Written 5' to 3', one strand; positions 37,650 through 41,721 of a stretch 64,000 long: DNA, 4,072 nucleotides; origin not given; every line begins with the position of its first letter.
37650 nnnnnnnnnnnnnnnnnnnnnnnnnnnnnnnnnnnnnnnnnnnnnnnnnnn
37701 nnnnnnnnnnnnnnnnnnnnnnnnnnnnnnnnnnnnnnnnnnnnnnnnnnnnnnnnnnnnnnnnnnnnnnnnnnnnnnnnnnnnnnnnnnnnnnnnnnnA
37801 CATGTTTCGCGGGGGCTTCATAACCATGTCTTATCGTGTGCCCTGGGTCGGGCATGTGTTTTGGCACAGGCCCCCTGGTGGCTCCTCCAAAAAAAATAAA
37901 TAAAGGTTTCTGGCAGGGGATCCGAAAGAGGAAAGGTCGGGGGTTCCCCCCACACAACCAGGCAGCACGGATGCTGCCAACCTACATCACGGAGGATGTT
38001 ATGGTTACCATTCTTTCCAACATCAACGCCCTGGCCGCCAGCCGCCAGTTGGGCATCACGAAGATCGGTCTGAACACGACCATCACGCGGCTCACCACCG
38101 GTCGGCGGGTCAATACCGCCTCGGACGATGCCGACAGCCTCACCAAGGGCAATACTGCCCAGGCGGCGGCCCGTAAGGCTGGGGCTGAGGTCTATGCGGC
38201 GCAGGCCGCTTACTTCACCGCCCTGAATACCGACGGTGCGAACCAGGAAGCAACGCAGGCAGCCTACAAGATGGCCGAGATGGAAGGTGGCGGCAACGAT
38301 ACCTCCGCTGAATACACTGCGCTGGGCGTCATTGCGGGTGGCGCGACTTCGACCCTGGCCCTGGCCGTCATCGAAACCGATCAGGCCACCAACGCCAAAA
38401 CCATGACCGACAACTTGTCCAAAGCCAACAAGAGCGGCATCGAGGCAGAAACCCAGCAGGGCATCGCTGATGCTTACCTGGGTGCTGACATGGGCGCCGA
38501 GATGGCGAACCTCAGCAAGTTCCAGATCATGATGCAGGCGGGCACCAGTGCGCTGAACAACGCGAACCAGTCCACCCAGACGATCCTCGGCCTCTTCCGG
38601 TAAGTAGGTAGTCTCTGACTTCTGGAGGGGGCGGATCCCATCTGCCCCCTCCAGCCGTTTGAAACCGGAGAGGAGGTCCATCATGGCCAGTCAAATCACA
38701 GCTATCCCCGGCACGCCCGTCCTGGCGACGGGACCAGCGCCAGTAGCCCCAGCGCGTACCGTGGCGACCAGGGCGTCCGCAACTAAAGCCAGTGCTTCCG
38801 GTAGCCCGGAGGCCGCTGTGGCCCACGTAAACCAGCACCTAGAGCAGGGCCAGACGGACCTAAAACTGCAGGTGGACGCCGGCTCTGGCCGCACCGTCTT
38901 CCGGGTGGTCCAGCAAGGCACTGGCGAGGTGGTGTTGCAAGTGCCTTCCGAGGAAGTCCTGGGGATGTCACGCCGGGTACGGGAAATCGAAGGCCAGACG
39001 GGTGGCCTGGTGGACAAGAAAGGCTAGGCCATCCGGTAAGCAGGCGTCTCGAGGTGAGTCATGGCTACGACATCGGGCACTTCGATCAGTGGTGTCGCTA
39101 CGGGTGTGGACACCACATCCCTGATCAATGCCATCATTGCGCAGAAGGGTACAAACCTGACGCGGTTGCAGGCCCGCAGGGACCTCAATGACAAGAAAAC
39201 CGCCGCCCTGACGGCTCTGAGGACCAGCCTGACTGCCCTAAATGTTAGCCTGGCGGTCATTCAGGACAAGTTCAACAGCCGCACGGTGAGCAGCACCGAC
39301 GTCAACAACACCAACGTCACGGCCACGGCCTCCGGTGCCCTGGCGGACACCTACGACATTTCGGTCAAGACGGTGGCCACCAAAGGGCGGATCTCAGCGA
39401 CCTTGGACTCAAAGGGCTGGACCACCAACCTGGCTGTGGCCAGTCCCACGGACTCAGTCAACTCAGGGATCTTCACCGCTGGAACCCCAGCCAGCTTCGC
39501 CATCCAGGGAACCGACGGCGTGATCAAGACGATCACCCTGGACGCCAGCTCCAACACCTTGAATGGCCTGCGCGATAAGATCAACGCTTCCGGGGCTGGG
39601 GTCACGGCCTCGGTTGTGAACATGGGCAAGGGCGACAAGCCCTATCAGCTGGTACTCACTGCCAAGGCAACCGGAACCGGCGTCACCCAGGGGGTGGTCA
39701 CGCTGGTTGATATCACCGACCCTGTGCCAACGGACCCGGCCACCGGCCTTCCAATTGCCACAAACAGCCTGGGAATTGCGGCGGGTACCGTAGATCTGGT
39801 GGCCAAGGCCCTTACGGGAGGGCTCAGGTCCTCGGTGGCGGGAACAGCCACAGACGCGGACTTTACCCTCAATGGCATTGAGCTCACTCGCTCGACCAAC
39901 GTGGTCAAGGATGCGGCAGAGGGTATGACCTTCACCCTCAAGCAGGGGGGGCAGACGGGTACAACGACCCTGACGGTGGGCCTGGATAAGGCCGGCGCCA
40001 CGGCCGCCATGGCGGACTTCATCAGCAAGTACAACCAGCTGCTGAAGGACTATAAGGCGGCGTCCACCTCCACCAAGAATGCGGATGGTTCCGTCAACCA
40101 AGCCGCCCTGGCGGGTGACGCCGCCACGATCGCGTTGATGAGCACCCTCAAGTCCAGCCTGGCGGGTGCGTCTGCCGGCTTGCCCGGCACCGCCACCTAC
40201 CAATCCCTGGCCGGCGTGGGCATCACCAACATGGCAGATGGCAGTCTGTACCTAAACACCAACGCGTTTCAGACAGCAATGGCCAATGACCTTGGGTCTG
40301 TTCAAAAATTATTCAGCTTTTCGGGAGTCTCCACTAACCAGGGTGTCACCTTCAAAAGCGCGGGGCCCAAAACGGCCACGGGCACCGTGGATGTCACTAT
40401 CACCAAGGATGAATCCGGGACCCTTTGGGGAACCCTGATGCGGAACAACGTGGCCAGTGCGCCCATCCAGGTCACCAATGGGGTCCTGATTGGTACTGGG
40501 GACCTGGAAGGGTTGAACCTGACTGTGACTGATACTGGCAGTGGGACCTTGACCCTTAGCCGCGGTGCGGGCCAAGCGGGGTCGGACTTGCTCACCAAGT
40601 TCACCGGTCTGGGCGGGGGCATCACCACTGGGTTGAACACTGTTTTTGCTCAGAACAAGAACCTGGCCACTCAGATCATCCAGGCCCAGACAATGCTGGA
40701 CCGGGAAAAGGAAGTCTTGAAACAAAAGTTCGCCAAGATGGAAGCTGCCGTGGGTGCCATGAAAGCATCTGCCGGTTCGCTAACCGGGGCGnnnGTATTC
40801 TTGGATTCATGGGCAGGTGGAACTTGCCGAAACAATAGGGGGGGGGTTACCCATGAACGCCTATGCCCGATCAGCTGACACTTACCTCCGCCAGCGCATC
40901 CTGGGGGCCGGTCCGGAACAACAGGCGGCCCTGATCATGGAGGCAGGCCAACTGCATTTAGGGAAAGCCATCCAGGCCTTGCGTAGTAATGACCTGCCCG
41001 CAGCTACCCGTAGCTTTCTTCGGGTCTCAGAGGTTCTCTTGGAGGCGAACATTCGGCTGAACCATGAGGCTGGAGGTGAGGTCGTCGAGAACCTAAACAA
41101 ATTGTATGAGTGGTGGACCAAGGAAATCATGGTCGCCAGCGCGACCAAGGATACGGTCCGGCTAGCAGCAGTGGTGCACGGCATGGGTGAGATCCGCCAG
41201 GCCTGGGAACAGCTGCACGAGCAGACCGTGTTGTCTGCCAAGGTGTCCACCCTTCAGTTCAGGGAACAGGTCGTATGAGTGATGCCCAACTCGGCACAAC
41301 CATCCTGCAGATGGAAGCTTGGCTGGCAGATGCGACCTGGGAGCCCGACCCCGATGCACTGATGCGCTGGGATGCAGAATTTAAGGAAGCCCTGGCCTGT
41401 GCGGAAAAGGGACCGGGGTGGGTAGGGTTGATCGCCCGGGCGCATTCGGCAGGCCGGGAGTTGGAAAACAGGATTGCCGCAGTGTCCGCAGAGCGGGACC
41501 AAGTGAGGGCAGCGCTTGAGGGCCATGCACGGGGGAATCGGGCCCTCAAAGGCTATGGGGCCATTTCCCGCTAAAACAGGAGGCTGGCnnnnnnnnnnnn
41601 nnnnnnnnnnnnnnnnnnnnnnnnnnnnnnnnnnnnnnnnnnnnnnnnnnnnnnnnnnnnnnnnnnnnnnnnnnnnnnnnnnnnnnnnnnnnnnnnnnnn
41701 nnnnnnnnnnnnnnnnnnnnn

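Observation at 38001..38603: A 200-aa flagellin: D0 intact, D1 apparently halved, no outer domains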

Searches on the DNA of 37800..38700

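Call 79: search_rna_families(source=window, start=37800, end=38700, threshold=evalue, max_evalue=1)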
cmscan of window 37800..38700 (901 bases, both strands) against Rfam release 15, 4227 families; matches with E-value up to 1: 0.
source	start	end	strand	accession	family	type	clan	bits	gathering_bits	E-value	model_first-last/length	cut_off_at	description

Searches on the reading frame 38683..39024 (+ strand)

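Call 6: search_protein_families(library=pfam, proteins=[window:38683-39024:+], max_evalue=0.01)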
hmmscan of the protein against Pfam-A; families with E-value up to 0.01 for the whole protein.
window:38683-39024:+ (114 aa): 1 family
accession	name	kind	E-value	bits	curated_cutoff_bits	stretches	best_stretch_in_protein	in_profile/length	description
PF03646.20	FlaG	-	7.3e-12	45.8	23.8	1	39-111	31-100/101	FlaG protein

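Call 7: search_protein_families(library=ncbifam, proteins=[window:38683-39024:+], max_evalue=0.01)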
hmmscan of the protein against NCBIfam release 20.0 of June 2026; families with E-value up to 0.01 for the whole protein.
window:38683-39024:+ (114 aa): 3 families
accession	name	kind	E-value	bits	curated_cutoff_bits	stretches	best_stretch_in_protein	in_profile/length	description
NF006465.1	PRK08868.1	equivalog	7.1e-09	36.2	154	1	42-100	71-129/134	flagellar protein FlaG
NF005834.1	PRK07738.1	equivalog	4.2e-05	24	107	1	37-113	43-116/117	flagellar protein FlaG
NF006281.0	PRK08452.1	equivalog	0.00022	21.5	117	1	46-113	59-123/124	flagella length regulator FlaG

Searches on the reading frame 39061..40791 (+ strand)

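Call 6: search_protein_families(library=pfam, proteins=[window:39061-40791:+], max_evalue=0.01)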
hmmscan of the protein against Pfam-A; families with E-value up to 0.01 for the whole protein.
window:39061-40791:+ (577 aa): 2 families
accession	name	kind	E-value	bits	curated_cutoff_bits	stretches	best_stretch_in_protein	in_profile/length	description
PF07195.17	FliD_C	-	1.2e-33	117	25.4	1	263-568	1-235/236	Flagellar hook-associated protein 2 C-terminus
PF02465.23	FliD_N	-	1.3e-11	45.4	24.8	1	14-108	1-96/97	Flagellar hook-associated protein 2 N-terminus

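Call 7: search_protein_families(library=ncbifam, proteins=[window:39061-40791:+], max_evalue=0.01)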
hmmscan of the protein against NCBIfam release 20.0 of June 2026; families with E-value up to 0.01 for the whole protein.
window:39061-40791:+ (577 aa): 6 families
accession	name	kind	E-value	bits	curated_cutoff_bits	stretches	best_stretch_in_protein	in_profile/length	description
NF005955.1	PRK08032.1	equivalog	4.2e-37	128.2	387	2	252-432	214-391/465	flagellar filament capping protein FliD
NF009400.1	PRK12765.1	equivalog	8.5e-33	113.7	448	1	1-448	1-422/596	flagellar filament capping protein FliD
NF005188.0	PRK06664.1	equivalog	9.7e-23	80.4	469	2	259-341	386-467/661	flagellar hook-associated protein FliD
NF006282.1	PRK08453.1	equivalog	1.9e-11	43.2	500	1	233-421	403-586/673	flagellar filament capping protein FliD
TIGR00267.1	TIGR00267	hypoth_equivalog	0.0076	16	156.95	0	496-556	14-72/171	TIGR00267 family protein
TIGR02096.1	TIGR02096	subfamily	0.0079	16.5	97.1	0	309-404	36-120/129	ketosteroid isomerase-related protein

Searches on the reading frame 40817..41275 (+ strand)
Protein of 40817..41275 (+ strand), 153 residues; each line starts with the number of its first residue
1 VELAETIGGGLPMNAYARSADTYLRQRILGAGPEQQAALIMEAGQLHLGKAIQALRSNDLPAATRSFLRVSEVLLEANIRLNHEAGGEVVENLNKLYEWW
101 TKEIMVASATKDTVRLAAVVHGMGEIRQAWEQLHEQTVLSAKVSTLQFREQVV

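Call 6: search_protein_families(library=pfam, proteins=[window:40817-41275:+], max_evalue=0.01)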
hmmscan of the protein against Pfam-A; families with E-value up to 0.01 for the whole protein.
window:40817-41275:+ (153 aa): 1 family
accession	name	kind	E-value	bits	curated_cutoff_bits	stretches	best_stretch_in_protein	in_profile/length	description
PF02561.19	FliS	-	2.9e-19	69.9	26.7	1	21-133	2-114/115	Flagellar protein FliS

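Call 7: search_protein_families(library=ncbifam, proteins=[window:40817-41275:+], max_evalue=0.01)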
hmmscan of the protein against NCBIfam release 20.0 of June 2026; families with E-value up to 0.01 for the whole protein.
window:40817-41275:+ (153 aa): 1 family
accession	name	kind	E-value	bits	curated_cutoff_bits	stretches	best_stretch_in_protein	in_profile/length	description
TIGR00208.1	fliS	equivalog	1.2e-11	44.8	53.75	1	16-135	3-122/124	flagellar export chaperone FliS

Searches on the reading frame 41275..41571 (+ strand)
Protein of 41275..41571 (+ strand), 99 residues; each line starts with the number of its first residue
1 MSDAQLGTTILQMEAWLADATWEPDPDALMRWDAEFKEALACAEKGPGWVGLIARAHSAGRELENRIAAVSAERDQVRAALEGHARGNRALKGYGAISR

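Call 69: search_protein_families(library=ncbifam, proteins=[window:41275-41571:+], max_evalue=0.01)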
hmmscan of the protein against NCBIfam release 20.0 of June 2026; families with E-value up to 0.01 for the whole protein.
window:41275-41571:+ (99 aa): 0 families

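Call 70: search_protein_families(library=pfam, proteins=[window:41275-41571:+], max_evalue=1)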
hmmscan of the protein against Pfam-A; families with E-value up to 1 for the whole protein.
window:41275-41571:+ (99 aa): 2 families
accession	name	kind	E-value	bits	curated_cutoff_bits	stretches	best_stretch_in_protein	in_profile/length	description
PF22336.2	RhiE-like_linker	-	0.016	15.6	27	0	60-86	38-65/67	RhiE-like, KS-MAT linker domain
PF25764.1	KIF21A_4th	-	0.24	11.5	33.1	1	61-86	64-89/183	KIF21A-like domain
